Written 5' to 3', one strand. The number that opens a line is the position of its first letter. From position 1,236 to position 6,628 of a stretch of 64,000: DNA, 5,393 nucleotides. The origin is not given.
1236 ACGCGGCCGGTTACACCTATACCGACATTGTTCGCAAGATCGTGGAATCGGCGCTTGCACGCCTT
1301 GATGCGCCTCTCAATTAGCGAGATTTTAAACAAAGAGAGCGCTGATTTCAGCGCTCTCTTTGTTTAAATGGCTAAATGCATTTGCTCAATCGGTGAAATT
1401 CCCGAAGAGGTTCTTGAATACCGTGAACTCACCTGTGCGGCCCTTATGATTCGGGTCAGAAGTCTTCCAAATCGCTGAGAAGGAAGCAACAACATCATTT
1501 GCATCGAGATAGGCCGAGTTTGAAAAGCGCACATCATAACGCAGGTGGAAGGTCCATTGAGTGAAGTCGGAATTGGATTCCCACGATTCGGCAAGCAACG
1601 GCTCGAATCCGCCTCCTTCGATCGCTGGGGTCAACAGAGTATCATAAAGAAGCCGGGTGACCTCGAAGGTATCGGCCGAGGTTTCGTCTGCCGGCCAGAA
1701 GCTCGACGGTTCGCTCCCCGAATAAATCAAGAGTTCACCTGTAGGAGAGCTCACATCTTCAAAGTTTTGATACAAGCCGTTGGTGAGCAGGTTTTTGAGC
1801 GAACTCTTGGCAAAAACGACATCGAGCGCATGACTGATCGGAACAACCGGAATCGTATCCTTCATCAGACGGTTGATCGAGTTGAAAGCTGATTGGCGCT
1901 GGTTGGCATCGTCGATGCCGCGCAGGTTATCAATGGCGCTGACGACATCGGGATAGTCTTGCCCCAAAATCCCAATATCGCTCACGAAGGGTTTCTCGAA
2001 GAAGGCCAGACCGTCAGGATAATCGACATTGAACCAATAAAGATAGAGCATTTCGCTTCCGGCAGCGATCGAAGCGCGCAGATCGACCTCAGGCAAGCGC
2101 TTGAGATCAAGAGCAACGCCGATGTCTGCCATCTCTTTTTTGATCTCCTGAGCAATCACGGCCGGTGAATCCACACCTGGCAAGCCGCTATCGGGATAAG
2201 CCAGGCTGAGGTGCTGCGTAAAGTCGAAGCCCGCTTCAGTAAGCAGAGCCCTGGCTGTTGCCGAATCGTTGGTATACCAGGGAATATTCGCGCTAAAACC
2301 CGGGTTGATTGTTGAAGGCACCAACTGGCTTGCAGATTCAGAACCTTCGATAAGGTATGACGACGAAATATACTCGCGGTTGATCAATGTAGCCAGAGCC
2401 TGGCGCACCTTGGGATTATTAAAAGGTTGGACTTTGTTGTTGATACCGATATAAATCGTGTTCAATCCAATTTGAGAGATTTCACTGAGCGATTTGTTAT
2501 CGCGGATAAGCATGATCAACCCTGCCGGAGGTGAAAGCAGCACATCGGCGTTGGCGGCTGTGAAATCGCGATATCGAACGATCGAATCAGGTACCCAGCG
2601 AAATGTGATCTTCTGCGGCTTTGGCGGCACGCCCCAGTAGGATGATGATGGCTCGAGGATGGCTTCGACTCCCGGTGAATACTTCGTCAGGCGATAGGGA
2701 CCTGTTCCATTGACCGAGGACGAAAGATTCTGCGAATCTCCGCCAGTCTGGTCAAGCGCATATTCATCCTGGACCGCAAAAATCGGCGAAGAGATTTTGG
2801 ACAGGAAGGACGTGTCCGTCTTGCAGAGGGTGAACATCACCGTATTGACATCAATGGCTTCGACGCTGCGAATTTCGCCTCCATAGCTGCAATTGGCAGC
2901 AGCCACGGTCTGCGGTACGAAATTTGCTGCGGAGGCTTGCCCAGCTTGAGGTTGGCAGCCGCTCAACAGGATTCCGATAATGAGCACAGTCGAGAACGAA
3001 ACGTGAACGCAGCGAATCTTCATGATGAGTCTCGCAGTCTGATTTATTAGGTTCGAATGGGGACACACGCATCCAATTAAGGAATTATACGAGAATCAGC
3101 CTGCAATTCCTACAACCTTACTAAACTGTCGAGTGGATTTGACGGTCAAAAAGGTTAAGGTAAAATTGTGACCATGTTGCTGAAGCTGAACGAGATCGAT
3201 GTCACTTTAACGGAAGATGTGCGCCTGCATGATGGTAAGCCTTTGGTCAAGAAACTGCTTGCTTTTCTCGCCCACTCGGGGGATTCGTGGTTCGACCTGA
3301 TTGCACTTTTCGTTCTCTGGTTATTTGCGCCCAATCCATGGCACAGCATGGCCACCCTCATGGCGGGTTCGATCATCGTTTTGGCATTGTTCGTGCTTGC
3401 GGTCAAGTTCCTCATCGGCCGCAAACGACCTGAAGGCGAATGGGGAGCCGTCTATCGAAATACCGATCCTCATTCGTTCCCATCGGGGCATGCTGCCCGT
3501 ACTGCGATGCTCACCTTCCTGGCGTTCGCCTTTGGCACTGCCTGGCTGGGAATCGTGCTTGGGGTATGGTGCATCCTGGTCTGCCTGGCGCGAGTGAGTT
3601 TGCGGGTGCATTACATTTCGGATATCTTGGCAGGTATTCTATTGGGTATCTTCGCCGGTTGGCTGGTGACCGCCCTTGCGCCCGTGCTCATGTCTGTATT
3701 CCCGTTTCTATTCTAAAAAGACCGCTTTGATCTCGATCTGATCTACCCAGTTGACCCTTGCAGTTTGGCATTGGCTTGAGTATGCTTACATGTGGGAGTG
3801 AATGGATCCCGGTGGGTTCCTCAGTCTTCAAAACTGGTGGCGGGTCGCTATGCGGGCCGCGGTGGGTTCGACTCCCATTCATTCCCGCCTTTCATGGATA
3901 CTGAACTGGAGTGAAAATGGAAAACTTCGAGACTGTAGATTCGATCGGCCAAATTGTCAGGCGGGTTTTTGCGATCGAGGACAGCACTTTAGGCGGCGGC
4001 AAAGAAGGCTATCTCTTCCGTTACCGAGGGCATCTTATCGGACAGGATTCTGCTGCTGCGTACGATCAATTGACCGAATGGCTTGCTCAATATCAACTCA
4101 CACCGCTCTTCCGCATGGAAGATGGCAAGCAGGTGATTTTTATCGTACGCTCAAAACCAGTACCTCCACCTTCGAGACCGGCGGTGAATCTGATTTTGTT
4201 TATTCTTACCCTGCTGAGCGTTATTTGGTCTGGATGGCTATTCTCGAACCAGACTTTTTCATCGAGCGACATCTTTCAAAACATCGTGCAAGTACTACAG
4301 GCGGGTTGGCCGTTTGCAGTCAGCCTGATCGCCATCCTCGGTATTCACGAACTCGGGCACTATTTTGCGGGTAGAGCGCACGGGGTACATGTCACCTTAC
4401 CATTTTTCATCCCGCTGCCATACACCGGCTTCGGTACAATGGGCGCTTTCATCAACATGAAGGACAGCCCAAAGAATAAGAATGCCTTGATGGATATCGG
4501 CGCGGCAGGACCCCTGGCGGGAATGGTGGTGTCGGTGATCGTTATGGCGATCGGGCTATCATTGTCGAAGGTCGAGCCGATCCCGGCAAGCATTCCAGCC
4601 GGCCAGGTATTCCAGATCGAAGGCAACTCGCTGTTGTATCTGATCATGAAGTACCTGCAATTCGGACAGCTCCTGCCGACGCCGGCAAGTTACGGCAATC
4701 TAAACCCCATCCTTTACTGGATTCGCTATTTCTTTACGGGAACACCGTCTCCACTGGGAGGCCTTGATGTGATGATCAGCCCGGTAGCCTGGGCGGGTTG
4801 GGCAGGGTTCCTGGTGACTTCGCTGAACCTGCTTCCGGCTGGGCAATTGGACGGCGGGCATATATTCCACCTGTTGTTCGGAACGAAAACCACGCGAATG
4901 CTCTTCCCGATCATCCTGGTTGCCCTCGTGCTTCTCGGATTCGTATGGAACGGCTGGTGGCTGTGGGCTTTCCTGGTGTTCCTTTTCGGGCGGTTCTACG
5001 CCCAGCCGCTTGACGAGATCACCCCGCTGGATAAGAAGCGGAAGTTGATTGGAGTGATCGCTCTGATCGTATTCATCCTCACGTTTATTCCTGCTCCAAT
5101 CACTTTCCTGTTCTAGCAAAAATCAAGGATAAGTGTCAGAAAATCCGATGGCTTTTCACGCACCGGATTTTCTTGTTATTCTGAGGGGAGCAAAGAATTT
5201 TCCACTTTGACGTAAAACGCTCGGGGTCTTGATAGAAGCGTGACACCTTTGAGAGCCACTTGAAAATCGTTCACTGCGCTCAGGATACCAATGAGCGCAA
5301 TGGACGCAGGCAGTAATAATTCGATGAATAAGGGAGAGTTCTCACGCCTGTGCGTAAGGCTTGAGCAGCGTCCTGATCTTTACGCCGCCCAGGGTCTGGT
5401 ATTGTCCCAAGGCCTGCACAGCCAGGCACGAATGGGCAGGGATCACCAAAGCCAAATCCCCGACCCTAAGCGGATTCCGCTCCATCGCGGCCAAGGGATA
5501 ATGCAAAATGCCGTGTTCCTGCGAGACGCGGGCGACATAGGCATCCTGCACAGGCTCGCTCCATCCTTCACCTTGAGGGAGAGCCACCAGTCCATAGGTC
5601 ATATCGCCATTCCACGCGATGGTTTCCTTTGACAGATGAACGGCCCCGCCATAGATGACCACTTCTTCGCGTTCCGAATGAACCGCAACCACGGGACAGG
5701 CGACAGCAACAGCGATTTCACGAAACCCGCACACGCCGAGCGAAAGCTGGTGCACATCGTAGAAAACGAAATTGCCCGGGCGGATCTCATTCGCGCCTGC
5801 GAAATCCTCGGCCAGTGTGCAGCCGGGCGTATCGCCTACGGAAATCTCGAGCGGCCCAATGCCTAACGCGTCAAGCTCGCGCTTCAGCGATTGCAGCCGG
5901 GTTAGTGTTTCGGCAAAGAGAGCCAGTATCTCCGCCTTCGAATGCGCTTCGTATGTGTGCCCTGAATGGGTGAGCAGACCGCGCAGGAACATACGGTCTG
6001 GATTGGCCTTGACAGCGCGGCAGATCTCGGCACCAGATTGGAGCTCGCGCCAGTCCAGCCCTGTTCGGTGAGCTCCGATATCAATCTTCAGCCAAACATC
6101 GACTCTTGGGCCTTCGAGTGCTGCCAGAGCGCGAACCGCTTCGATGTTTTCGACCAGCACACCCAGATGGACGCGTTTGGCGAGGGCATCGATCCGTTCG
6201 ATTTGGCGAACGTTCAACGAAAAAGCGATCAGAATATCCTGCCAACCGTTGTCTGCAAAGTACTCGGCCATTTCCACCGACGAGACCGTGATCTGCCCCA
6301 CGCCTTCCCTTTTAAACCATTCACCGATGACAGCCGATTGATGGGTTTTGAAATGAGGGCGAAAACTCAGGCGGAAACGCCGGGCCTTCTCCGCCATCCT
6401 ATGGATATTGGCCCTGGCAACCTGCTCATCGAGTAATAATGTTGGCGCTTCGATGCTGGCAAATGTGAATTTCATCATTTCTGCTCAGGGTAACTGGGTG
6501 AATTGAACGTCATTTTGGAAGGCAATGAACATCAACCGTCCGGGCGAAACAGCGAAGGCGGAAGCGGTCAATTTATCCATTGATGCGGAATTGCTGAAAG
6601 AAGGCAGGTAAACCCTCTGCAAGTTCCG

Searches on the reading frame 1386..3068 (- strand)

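Call 81: search_protein_families(library=pfam, proteins=[window:1386-3068:-], max_evalue=0.00001)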
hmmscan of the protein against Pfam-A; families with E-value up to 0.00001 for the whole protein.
window:1386-3068:- (560 aa): 1 family
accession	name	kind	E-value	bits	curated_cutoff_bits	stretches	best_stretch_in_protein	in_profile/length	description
PF00496.27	SBP_bac_5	-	2e-62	211.9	32.4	2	63-358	62-358/368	Bacterial extracellular solute-binding proteins, family 5 Middle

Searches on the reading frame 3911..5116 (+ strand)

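Call 81: search_protein_families(library=pfam, proteins=[window:3911-5116:+], max_evalue=0.00001)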
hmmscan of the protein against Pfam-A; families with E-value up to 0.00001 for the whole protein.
window:3911-5116:+ (401 aa): 1 family
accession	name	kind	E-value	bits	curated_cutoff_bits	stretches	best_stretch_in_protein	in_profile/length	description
PF02163.28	Peptidase_M50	-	5.9e-22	78.5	27.2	1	135-330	2-201/221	Peptidase family M50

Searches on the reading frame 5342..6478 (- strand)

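Call 81: search_protein_families(library=pfam, proteins=[window:5342-6478:-], max_evalue=0.00001)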
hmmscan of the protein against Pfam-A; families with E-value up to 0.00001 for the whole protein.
window:5342-6478:- (378 aa): 2 families
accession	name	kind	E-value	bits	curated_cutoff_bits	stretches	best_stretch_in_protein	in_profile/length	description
PF01168.26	Ala_racemase_N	-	1.1e-18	68.2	24.1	1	19-239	4-216/220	Alanine racemase, N-terminal domain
PF14031.13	D-ser_dehydrat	-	3e-13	50.7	22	1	256-361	1-95/97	Putative serine dehydratase domain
